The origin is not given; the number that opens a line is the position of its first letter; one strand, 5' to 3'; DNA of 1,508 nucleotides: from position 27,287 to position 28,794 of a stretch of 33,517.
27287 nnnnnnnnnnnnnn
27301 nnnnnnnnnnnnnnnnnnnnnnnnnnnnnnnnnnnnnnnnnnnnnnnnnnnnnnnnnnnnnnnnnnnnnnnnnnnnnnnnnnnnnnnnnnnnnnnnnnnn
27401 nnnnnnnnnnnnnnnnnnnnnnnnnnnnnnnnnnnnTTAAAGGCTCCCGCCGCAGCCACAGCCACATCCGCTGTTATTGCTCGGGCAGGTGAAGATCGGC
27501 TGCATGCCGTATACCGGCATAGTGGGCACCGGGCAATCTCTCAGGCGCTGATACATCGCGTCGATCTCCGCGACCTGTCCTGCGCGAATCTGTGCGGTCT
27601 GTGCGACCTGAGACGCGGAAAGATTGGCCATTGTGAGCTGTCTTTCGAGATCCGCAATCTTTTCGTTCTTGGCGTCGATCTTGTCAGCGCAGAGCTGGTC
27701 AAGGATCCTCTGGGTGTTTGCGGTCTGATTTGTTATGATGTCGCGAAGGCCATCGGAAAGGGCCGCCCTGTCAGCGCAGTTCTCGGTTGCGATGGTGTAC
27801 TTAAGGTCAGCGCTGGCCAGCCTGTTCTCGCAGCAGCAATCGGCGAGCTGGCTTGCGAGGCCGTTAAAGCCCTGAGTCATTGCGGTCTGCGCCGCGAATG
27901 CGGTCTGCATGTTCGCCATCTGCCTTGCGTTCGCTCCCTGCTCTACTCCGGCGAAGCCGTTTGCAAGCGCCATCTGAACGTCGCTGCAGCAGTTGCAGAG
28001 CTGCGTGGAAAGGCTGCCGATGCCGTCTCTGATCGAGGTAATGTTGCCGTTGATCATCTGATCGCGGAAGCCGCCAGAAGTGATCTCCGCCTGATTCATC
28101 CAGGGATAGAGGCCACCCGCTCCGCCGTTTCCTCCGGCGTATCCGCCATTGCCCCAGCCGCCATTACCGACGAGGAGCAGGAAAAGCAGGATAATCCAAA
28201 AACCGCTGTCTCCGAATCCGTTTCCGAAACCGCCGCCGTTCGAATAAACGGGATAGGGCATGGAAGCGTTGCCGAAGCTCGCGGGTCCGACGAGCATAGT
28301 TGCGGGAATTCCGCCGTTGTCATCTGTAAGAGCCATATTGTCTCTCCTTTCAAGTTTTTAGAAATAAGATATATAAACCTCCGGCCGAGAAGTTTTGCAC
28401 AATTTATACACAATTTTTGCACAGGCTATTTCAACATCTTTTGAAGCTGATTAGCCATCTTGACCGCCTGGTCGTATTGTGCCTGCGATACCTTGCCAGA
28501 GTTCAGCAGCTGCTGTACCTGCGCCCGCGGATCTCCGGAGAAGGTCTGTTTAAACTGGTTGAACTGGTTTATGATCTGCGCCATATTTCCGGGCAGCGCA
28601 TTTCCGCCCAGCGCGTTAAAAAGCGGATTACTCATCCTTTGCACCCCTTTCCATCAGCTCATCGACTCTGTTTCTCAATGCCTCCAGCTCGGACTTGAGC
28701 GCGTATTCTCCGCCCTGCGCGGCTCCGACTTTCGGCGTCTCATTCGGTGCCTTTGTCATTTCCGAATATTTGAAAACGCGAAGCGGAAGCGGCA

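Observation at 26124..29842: Terminator-insulated seven-gene accessory cassette of low-complexity, Cys-rich and TNF-like proteins with an upstream region-4-type regulator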

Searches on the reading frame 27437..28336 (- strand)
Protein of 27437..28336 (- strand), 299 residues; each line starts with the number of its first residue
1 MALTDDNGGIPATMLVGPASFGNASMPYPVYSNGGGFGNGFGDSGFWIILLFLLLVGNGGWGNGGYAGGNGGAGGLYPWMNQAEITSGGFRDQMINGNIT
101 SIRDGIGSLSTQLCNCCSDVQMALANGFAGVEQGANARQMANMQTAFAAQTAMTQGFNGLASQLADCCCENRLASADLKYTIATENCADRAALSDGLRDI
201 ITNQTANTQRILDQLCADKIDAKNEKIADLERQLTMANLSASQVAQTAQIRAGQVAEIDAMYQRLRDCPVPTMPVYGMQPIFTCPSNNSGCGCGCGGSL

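Call 5: search_protein_families(library=pfam, max_evalue=0.1, proteins=[window:27437-28336:-])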
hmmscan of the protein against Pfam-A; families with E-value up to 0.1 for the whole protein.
window:27437-28336:- (299 aa): 4 families
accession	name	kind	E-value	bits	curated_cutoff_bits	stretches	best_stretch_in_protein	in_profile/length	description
PF21662.3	WipA_N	-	0.0088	17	27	1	206-254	20-68/105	WipA, alpha-helical hairpin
PF04508.17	Pox_A_type_inc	-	0.039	14.2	21.4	0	221-235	4-18/23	Viral A-type inclusion protein repeat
PF16673.10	TRAF_BIRC3_bd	-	0.048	13.8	30.5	1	201-235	32-63/64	TNF receptor-associated factor BIRC3 binding domain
PF14772.11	NYD-SP28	-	0.075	13.5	22.1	0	211-239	61-89/102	Sperm tail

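Call 6: search_protein_families(library=phrogs, max_evalue=0.01, proteins=[window:27437-28336:-])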
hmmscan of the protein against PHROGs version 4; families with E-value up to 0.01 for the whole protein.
window:27437-28336:- (299 aa): 1 family
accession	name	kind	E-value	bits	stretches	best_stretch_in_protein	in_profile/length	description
phrog_16490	-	unknown function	6.1e-31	109.1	1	31-297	18-283/286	-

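Call 8: search_dna_similar(query=window:27437-28336:-, collection=phages, mode=protein, max_rows=30)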
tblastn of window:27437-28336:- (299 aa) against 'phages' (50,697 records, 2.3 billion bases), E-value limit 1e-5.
Records with a match: 20; places in all: 20; records where one place covers at least 80% of the query: 0.
Best place of each record, by identity: <60% 20.
By first word of the organism name: Bacteriophage 15; Dulem 2; Butyrivibrio 1; bajarodcaudo 1; Vibrio 1.
By host as written in the record: - 15; Butyrivibrio fibrisolvens DSM 3071 1; Peromyscus fraterculus 1; Varecia variegata 1; Propithecus coquereli 1; Vibrio cholerae 1.
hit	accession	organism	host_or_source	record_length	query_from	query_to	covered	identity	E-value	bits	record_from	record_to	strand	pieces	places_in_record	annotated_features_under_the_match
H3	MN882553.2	Butyrivibrio virus Ceridwen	Butyrivibrio fibrisolvens DSM 3071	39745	78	284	69%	51.6%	1e-48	178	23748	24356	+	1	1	hypothetical protein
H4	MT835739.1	Bacteriophage sp.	human fecal samples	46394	82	284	68%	33.5%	3e-15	82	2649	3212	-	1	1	record has no annotation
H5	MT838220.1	Bacteriophage sp.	human fecal samples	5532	104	271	56%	38.2%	2e-20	97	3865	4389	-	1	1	record has no annotation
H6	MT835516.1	Bacteriophage sp.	human fecal samples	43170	82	275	65%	32.0%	1e-11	71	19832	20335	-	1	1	record has no annotation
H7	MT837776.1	Bacteriophage sp.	human fecal samples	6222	79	275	66%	30.8%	2e-12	73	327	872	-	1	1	record has no annotation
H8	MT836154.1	Bacteriophage sp.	human fecal samples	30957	87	275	63%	31.9%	6e-16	84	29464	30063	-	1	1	record has no annotation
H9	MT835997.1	Bacteriophage sp.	human fecal samples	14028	82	284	68%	29.6%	3e-11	70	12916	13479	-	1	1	record has no annotation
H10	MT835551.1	Bacteriophage sp.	human fecal samples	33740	98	275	60%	33.7%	5e-12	72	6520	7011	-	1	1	record has no annotation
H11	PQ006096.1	bajarodcaudo virus 5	Peromyscus fraterculus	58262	98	275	60%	33.0%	3e-11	70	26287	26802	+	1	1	hypothetical protein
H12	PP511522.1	Dulem virus 35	Varecia variegata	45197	117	275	53%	35.5%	7e-14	78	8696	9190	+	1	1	hypothetical protein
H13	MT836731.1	Bacteriophage sp.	human fecal samples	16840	87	275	63%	29.5%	1e-11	71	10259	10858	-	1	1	record has no annotation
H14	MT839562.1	Bacteriophage sp.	human fecal samples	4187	99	275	59%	29.9%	5e-15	81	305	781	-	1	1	record has no annotation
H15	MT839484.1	Bacteriophage sp.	human fecal samples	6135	102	275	58%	28.2%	2e-10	67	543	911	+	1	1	record has no annotation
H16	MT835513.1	Bacteriophage sp.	human fecal samples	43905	113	251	46%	33.1%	3e-10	67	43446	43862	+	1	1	record has no annotation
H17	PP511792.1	Dulem virus 33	Propithecus coquereli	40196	157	274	39%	36.4%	2e-13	76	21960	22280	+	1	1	hypothetical protein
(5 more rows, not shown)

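Call 16: search_protein_families(library=ncbifam, max_evalue=0.1, proteins=[window:27437-28336:-])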
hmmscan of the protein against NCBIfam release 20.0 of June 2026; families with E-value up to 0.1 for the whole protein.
window:27437-28336:- (299 aa): 2 families
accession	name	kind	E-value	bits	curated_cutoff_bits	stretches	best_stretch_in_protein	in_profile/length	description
NF007655.0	PRK10325.1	equivalog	0.017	14.9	348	1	198-238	15-55/197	nucleotide exchange factor GrpE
NF010748.0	PRK14150.1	equivalog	0.044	13.3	152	1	201-264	17-77/198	nucleotide exchange factor GrpE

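Call 17: search_protein_families(library=padloc, max_evalue=0.1, proteins=[window:27437-28336:-])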
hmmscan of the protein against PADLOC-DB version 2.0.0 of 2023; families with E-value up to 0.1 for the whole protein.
window:27437-28336:- (299 aa): 0 families

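Call 28: search_solved_structures(query=A3, max_evalue=10, show_alignments=2)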
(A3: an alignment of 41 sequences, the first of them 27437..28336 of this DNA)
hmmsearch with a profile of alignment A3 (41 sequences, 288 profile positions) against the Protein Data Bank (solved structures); distinct sequences matched with E-value up to 10: 22.
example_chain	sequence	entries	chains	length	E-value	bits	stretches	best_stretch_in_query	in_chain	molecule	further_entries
8qyy_A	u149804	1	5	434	0.011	18.2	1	79-201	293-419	Anti-phage defense ZorAB system ZorA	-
7emf_U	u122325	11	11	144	0.012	18.1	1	86-142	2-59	Mediator of RNA polymerase II transcription subunit 21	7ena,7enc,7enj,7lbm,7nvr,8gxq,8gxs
8t1i_P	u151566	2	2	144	0.016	17.6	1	86-142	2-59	Mediator of RNA polymerase II transcription subunit 21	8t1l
6w1s_P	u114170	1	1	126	0.027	16.8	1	88-142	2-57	Mediator of RNA polymerase II transcription subunit 21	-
9ux7_C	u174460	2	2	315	0.49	12.7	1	172-260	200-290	Lamassu protein LmuA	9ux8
9i5v_m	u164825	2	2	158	0.5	12.7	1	172-235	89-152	Small ribosomal subunit protein uS7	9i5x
3n4x_A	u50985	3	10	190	0.57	12.5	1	207-259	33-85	Monopolin complex subunit CSM1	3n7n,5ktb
6all_A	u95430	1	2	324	0.89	11.9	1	74-145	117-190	Fe(3+)-citrate-binding protein yfmC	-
12zn_B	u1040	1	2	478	1.4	11.2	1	202-264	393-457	Septin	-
8i8b_A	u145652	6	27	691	1.5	11.2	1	201-256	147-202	Viral capsid associated protein | Capsid-associated protein VP80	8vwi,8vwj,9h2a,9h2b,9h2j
1nh3_A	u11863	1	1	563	2.7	10.3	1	207-263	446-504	DNA topoisomerase I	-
1ej9_A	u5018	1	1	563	2.9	10.2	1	207-263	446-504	DNA TOPOISOMERASE I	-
1a31_A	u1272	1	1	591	3.1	10.1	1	207-263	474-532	PROTEIN (TOPOISOMERASE I)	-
1k4s_A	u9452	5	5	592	3.1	10.1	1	207-263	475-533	DNA topoisomerase I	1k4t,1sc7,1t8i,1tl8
1lpq_A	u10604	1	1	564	3.1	10.1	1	207-263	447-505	DNA topoisomerase I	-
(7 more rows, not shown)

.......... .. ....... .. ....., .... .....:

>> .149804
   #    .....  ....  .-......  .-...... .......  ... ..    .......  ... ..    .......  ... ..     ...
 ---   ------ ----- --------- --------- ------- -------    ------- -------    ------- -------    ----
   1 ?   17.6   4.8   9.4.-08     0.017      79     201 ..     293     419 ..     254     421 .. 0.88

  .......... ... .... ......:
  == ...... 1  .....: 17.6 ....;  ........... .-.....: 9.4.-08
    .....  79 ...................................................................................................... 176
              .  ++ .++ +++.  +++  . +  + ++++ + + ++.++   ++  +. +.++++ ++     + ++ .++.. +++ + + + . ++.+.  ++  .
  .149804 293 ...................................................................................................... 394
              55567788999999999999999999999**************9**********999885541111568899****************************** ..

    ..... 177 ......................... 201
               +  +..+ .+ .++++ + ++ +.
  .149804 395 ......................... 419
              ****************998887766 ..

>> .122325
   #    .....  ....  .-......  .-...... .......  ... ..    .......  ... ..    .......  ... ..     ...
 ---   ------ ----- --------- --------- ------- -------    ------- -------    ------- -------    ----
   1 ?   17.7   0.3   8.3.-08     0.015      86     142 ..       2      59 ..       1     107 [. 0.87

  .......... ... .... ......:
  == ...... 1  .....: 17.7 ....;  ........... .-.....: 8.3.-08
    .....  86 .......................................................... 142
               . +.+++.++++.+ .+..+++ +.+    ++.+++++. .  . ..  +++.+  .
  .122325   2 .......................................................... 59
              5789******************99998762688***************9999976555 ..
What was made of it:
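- The weak best PDB hit of D is the ZorA tail (E = 0.011, call 28).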

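Call 81: find_homologous_proteins(query=A3, max_evalue=0.001)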
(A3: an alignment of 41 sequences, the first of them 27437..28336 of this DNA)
Query A3 (41 sequences) (299 aa, profile of the alignment): 8000 proteins with E <= 0.001 among 8000 candidates; the best 120 are listed.
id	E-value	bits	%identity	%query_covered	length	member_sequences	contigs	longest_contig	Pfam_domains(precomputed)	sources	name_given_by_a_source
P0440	1.0e-147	509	64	95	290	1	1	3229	-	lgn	-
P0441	8.2e-147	506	61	95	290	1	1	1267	-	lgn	-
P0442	4.7e-146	504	69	74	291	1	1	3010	-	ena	-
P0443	6.7e-146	503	80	72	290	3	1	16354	-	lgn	-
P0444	1.1e-145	502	69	74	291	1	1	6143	-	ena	-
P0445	1.8e-145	502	80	74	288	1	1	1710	-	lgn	-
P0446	2.3e-145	501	62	99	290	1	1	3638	-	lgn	-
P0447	3.0e-145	501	69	74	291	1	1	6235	-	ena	-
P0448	1.0e-143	496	76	81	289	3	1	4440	-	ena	-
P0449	1.2e-143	496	61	97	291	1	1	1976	-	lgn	-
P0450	1.5e-143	495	78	80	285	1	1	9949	-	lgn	-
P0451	2.2e-143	495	66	81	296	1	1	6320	-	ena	-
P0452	2.7e-143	494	83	70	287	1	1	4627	-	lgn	-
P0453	3.7e-143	494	66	81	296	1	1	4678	-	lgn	-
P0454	3.9e-143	494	68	75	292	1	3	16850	-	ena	-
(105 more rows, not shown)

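Call 101: find_encoding_contigs(protein=window:27437-28336:-, flank=1000, max_places=3)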
Protein window:27437-28336:- (299 aa): 2 contigs read that carry it; 1 place shown.
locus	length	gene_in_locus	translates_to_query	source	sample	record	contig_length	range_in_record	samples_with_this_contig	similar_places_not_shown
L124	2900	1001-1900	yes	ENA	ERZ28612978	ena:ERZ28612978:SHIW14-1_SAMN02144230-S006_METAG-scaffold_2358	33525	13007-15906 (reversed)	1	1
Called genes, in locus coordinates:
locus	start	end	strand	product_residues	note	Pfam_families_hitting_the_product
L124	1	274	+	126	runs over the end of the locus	-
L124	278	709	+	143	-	-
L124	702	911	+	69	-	-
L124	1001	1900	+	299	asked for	-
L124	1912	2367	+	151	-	-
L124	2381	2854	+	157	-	-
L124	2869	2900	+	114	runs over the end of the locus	-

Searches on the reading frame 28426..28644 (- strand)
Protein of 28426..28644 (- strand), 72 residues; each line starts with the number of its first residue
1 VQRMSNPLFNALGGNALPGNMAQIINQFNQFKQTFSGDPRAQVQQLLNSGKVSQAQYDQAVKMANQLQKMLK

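Call 5: search_protein_families(library=pfam, max_evalue=0.1, proteins=[window:28426-28644:-])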
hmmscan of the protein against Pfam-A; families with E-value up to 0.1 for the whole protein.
window:28426-28644:- (72 aa): 3 families
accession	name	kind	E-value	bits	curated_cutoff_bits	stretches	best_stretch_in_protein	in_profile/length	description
PF06791.18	TMP_2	-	0.01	15.9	30.2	1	20-70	117-166/208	Prophage tail length tape measure protein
PF12693.12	GspL_C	-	0.038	14.3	29.6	1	36-72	57-92/158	GspL periplasmic domain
PF09432.15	THP2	-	0.075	13.5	28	1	15-58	33-75/129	Tho complex subunit THP2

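Call 6: search_protein_families(library=phrogs, max_evalue=0.01, proteins=[window:28426-28644:-])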
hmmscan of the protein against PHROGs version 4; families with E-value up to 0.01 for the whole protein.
window:28426-28644:- (72 aa): 1 family
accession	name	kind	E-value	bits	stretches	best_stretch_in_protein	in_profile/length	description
phrog_22984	-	unknown function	3e-20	73.4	1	4-72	1-66/74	-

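Call 16: search_protein_families(library=ncbifam, max_evalue=0.1, proteins=[window:28426-28635:-])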
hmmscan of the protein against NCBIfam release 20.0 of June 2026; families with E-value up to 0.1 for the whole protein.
window:28426-28635:- (69 aa): 0 families

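Call 17: search_protein_families(library=padloc, max_evalue=0.1, proteins=[window:28426-28635:-])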
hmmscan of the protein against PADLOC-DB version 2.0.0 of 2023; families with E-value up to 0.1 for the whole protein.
window:28426-28635:- (69 aa): 0 families

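Call 90: search_solved_structures(query=A10, max_evalue=5)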
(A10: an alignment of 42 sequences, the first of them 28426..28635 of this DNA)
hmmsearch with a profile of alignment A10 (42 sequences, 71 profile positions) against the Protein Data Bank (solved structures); distinct sequences matched with E-value up to 5: 7.
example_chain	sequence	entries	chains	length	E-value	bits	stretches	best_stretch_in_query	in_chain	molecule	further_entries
5mfi_A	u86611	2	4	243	0.0037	20.8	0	12-51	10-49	YIII(Dq.V2)4CqI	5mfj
4uos_A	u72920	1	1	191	0.004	20.7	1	12-68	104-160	DESIGNED HELICAL BUNDLE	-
4d49_A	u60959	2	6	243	0.005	20.4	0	12-51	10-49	ARMADILLO REPEAT PROTEIN ARM00027 | YIII(Dq.V1)4CPAF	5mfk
4d4e_A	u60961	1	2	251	0.0083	19.7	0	12-51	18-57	ARMADILLO REPEAT PROTEIN ARM00016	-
5mfb_A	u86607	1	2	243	0.012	19.2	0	12-51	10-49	YIII(Dq)4CqI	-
6txt_A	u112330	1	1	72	1.2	12.8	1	36-57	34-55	Competence pilin-like protein ComGC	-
9sdd_B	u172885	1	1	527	1.9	12.1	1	36-58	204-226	Polyunsaturated fatty acid synthase subunit B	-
